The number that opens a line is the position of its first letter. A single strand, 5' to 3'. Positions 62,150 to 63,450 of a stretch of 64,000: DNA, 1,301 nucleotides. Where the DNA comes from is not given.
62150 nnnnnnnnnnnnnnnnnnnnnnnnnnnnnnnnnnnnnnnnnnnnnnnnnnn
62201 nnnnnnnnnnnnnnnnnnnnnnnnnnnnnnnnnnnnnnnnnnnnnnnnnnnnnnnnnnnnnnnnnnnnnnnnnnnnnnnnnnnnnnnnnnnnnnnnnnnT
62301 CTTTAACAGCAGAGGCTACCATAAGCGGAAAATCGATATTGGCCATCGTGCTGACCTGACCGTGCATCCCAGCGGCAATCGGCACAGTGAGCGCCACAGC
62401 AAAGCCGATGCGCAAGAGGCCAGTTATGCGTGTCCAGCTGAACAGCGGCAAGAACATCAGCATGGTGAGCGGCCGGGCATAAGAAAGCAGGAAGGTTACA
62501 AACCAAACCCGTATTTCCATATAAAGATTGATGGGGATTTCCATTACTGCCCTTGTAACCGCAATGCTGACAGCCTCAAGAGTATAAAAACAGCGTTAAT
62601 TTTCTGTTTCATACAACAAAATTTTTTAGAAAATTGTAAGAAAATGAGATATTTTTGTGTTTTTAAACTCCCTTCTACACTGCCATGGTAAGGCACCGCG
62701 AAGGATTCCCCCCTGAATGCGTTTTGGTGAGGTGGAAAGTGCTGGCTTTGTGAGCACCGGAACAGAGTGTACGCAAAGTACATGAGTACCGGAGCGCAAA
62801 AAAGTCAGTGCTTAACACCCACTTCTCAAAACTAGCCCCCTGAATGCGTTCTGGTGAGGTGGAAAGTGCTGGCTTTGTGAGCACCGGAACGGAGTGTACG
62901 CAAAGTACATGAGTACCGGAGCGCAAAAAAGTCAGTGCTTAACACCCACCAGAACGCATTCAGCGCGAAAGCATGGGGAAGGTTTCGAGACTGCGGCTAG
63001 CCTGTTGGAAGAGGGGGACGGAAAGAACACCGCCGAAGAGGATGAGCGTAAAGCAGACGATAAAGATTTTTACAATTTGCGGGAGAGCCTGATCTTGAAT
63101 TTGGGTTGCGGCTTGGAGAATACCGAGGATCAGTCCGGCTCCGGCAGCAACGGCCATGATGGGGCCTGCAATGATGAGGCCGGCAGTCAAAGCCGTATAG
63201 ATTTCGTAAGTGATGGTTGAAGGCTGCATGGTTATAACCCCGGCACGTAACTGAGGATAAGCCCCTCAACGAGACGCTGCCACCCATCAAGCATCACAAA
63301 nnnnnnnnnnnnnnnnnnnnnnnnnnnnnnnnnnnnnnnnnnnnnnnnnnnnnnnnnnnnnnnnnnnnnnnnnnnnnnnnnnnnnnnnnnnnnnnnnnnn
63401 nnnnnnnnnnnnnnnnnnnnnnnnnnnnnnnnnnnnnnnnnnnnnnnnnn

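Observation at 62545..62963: Duplicated, highly structured 114-nt element between sctS and sctT, with a 17-bp terminal inverted repeat that overlaps the sctS stop codon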

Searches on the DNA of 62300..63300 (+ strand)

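Call 5: search_rna_families(source=window, start=62300, end=63300, threshold=evalue, max_evalue=10)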
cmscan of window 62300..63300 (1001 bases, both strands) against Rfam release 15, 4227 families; matches with E-value up to 10: 7.
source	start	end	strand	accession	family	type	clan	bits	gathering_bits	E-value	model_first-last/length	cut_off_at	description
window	63164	63211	+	RF00054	SNORD25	Gene; snRNA; snoRNA; CD-box;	CL00049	17.8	39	1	1-87/87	no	Small nucleolar RNA SNORD25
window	62734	62783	-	RF02228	sX9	Gene; sRNA;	-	16.6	44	2.7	1-76/76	no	Xanthomonas sRNA sX9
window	62861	62910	-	RF02228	sX9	Gene; sRNA;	-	15.4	44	5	1-76/76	no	Xanthomonas sRNA sX9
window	62988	63027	+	RF01768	flavi_FSE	Cis-reg; frameshift_element;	-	14.8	43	1.5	1-62/62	no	ribosomal frameshift site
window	63167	63194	+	RF00095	snoPyro_CD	Gene; snRNA; snoRNA; CD-box;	CL00132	13.6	45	9.1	1-58/58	no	Pyrococcus C/D box small nucleolar RNA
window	62628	62677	+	RF01295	SCARNA7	Gene; snRNA; snoRNA; scaRNA;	-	9.2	65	8.1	1-330/330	no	Small Cajal body-specific RNA 7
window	62964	63093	+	RF01953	SOX2OT_exon3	Gene; lncRNA;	-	9.1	70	3.8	1-276/276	no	SOX2 overlapping transcript exon 3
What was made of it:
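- On Any Rfam RNA family: The best hits were 15-18 bits against thresholds of 39-70 (call 5).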

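Call 37: search_dna_similar(query=window:62830-62970:+, collection=plasmids, mode=distant, max_evalue=1, max_rows=40)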
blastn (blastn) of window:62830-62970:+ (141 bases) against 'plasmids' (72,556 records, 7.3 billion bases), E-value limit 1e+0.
Records with a match: 7; places in all: 8; records where one place covers at least 80% of the query: 0.
Best place of each record, by identity: 80-90% 6; 60-80% 1.
By first word of the organism name: Agrobacterium 4; Phyllobacterium 1; Allorhizobium 1; Paenibacillus 1.
By predicted mobility (MOB-suite, as given by PLSDB): non-mobilizable 6; conjugative 1.
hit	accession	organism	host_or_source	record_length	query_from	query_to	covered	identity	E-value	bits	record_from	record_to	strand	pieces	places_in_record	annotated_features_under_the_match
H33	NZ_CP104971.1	Phyllobacterium zundukense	Vicia costata,cell culture,root nodule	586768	33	101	49%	75.7%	1e-1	44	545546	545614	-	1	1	none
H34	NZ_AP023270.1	Agrobacterium vitis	Vitis vinifera,grapevine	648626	50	100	36%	84.6%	2e-5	55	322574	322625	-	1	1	none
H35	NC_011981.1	Allorhizobium ampelinum S4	Vitis vinifera cv. 'Izsaki Sarfeher'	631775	46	87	30%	83.3%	3e-2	46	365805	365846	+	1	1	none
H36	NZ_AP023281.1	Agrobacterium vitis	Vitis vinifera,grapevine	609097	46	87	30%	83.3%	3e-2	46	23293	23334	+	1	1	none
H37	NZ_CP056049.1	Agrobacterium vitis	Vitis vinifera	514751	46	87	30%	81.0%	4e-1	41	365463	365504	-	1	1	none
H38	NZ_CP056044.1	Agrobacterium vitis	Vitis vinifera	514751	46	87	30%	81.0%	4e-1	41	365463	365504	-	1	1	none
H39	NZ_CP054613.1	Paenibacillus cellulosilyticus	cell culture,soil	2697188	57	91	25%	88.9%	3e-2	45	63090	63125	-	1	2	none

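Call 79: build_rna_model(alignment_id=A5, structure=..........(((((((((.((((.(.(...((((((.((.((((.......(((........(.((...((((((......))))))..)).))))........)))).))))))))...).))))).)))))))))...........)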
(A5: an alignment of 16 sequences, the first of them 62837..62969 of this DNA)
Model R1 built from alignment A5 (16 sequences, 149 columns); structure: as given.
model positions 134; base pairs 39; branch points 0; effective number of sequences 2.64; information 0.59 bits per position. Calibrated on 0.2 Mb of random sequence (short: E-values are rough).
structure used (alignment columns):
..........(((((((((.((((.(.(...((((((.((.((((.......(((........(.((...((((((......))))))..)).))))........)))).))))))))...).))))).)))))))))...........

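Call 80: search_with_rna_model(model_id=R1, source=window, filters=off, max_evalue=10, show_alignments=2)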
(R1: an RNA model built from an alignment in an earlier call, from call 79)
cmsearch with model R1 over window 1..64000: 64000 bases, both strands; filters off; matches with E-value up to 10: 25.
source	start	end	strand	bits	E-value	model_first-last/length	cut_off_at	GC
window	62834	62969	+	110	3.6e-28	1-134/134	no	0.54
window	62725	62824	+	78.1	2.5e-19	19-116/134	no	0.5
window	62834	62969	-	36.9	6.8e-08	1-134/134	no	0.54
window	4527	4655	+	16.9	0.024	1-134/134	no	0.51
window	62737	62813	-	14.2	0.13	30-105/134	no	0.49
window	63810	63860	+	11.4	0.8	1-134/134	no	0.59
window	63807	63863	-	10.8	1.2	1-134/134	no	0.54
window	42841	42929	-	9.7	2.3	1-134/134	no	0.62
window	48607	48654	-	9.2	3.2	21-114/134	no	0.4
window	39091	39144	+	9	3.6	1-134/134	no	0.52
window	42250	42314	+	9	3.7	1-134/134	no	0.58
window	49765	49820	-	8.7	4.5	1-134/134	no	0.32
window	26443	26521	-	8.6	4.8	1-134/134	no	0.56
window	38572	38659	+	8.5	5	1-134/134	no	0.43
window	35281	35406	-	8.5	5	1-134/134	no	0.49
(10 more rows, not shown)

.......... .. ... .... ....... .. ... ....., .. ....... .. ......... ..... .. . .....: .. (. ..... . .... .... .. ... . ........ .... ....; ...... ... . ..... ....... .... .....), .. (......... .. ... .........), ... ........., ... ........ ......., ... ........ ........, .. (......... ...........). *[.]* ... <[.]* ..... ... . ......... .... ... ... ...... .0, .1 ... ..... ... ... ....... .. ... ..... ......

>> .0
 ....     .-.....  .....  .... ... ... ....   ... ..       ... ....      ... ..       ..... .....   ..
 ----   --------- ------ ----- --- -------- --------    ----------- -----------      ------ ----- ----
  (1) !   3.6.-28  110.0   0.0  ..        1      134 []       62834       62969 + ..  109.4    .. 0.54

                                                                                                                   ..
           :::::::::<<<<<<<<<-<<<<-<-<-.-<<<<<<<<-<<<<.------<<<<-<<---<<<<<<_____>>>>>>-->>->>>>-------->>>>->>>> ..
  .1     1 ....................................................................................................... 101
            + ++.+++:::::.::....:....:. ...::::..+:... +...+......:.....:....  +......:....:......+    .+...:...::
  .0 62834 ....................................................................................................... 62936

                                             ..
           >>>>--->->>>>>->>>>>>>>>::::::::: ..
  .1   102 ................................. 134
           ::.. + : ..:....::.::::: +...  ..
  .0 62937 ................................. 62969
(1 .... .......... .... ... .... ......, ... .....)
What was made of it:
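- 62836..62963 (+): Copy 2, essentially complete: C-run, left arm, conserved core and right arm. The family's 'core +' orientation is the window's + strand, which is antisense to the sct operon. Covariance model R1 gives 110 bits, E = 3.6e-28, model positions 1-134, on the + strand against 36.9 bits on the - strand (call 80).
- R1 scores the window copies at 110 and 78 bits (call 80).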

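Call 81: search_with_rna_model(model_id=R1, sources=[L001, L012, L013, L014, L015, L016, L017, L027, L028, L029], max_evalue=10, show_alignments=3)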
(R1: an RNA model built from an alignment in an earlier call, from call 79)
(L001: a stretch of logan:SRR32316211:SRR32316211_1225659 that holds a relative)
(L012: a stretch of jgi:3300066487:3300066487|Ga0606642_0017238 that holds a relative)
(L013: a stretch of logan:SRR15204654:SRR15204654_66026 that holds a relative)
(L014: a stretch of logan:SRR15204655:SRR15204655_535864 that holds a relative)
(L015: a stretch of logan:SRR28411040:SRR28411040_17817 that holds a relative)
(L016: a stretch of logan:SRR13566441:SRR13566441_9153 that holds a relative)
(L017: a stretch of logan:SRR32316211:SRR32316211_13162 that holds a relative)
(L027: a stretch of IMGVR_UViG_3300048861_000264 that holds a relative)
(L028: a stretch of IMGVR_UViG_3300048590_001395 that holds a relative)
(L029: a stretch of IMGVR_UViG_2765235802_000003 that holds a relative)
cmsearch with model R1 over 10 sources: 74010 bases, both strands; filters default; matches with E-value up to 10: 8.
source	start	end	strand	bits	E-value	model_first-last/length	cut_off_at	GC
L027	2545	2679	-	117.3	3.9e-30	1-134/134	no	0.57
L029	600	700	+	72.5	1.1e-17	1-134/134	no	0.53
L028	14207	14307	-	71.5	2e-17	1-134/134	no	0.54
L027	13430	13530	-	69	9.9e-17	1-134/134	no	0.55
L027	2545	2679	+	36.7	9e-08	1-134/134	no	0.57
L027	13430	13530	+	24.4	0.00023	1-134/134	no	0.55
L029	600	700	-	22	0.0011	1-134/134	no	0.53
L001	1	48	-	11.4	0.91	1-46/134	3'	0.54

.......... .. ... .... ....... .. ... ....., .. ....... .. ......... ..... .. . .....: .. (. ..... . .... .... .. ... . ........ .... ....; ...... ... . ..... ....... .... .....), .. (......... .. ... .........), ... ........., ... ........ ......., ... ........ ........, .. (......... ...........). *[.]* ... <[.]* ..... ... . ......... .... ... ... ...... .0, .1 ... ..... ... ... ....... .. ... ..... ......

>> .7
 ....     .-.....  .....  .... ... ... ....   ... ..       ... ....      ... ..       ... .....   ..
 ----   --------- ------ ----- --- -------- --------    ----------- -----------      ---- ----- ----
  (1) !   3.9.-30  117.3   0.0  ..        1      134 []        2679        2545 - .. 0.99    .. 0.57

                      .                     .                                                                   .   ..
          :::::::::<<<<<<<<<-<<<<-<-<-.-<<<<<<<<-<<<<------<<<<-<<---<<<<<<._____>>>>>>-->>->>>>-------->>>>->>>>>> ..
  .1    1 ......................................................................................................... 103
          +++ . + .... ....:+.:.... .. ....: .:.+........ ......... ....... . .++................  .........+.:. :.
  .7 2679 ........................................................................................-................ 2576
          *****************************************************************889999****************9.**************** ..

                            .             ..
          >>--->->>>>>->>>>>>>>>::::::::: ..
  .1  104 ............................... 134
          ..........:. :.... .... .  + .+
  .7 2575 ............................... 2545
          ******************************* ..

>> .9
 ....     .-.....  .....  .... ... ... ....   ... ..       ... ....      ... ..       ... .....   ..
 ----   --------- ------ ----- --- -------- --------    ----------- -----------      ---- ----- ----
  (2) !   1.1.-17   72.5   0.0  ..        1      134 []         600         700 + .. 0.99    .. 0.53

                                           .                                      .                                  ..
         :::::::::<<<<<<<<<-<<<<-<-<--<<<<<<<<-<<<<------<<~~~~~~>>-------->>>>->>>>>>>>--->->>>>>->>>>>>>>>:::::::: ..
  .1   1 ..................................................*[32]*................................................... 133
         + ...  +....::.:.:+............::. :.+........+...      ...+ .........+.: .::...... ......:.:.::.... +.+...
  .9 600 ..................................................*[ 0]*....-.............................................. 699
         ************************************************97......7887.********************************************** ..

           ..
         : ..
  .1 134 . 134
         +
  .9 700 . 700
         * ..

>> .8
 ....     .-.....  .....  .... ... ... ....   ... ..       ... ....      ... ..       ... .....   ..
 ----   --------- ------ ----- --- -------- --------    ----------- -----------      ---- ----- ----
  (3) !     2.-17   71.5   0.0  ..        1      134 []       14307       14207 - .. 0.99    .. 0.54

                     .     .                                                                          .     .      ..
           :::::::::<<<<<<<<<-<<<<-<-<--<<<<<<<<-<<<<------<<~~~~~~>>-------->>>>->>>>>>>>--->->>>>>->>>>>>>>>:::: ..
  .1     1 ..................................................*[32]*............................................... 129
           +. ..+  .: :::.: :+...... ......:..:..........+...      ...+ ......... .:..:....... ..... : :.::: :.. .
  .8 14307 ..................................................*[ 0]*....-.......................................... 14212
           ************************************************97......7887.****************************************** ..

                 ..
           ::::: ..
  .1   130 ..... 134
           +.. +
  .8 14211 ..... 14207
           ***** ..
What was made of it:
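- Closest known: ERIC / IRU. Same: The present family also has apex-deleted short forms (call 81).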

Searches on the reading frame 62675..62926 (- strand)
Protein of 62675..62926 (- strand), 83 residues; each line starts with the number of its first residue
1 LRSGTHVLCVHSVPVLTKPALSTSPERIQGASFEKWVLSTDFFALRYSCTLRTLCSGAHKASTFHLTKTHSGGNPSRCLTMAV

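Call 89: find_encoding_contigs(protein=window:62675-62926:-, flank=3000)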
Protein window:62675-62926:- (83 aa): no gene with exactly this product is on record in the collection.

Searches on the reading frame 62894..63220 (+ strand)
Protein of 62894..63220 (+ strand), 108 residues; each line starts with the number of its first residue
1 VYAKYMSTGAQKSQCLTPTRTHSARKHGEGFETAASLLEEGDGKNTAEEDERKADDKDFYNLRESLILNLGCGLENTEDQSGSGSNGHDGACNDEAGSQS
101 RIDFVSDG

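Call 90: find_encoding_contigs(protein=window:62894-63220:+, flank=3000)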
Protein window:62894-63220:+ (108 aa): no gene with exactly this product is on record in the collection.
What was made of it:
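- ORFs spanning both copies are not on record anywhere (calls 89, 90).
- Tried and rejected: Look-ups of ORFs spanning the two copies, meant to find an independent assembly, found nothing (calls 89, 90).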
